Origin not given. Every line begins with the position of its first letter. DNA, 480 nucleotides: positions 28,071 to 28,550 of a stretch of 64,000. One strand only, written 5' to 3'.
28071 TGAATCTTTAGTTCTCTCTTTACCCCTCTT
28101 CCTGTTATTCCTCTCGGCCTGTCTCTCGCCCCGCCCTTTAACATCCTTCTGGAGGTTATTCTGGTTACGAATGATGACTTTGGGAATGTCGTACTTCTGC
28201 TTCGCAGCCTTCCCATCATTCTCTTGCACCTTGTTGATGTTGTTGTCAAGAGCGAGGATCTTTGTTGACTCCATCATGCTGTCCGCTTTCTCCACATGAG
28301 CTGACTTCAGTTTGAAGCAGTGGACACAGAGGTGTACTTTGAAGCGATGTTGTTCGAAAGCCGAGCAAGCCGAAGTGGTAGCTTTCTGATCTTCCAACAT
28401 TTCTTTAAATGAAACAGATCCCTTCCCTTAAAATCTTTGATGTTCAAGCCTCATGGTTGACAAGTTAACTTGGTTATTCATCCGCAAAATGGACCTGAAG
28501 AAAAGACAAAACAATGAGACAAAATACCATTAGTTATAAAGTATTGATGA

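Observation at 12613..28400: Multi-exon gene for a protein of about 1,500 aa: a long Ser/Pro/Arg-rich disordered N-terminal part followed by a C-terminal degenerate kinase domain (PEAK/Pragmin-like pseudokinase architecture)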

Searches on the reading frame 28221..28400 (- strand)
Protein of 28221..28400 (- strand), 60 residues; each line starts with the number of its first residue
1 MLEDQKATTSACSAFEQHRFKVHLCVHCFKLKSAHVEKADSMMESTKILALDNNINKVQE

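Call 68: search_solved_structures(query=window:28221-28400:-, max_evalue=10, show_alignments=2)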
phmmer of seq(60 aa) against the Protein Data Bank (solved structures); distinct sequences matched with E-value up to 10: 0.
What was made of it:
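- Tried and rejected: A PDB search with the N-terminal 60 aa gave no hit (call 68).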
